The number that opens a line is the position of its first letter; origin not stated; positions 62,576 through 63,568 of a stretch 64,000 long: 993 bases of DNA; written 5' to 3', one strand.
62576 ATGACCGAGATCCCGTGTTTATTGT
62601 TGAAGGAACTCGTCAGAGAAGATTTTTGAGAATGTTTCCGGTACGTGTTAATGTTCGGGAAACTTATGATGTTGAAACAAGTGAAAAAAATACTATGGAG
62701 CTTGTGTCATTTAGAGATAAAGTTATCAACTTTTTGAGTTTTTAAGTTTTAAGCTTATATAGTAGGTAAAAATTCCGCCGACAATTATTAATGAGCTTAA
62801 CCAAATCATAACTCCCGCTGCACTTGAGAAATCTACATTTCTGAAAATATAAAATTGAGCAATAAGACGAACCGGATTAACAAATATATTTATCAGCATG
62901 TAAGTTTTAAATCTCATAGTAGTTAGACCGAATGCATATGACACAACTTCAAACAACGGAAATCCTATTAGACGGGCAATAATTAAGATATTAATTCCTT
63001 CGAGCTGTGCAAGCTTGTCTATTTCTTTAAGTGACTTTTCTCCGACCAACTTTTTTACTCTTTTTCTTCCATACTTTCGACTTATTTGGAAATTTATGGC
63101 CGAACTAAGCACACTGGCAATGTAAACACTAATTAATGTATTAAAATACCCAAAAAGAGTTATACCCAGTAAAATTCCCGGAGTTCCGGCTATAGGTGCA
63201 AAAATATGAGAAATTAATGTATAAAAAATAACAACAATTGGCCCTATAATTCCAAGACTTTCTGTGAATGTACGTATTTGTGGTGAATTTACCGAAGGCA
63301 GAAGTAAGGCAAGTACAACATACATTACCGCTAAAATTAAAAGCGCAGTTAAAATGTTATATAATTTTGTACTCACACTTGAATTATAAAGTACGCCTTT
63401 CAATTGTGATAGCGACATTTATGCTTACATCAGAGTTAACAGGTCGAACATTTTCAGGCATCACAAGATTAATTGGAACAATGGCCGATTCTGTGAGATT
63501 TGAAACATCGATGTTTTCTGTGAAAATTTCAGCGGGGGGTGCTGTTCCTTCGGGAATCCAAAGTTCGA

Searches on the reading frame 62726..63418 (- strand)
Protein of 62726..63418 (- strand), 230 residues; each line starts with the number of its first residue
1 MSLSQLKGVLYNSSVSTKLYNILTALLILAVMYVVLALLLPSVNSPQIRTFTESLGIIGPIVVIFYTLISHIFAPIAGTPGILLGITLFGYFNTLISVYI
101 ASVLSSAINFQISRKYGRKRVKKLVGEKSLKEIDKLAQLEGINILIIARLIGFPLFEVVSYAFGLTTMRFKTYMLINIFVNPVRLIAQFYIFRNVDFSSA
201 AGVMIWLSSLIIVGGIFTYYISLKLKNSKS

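Call 94: search_protein_families(library=pfam, proteins=[window:62726-63418:-], max_evalue=0.001)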
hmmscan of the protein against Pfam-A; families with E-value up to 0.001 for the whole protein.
window:62726-63418:- (230 aa): 1 family
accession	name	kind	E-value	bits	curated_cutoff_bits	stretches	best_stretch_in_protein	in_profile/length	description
PF09335.16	VTT_dom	-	1.7e-14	54.8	33.9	1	82-191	7-120/123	VTT domain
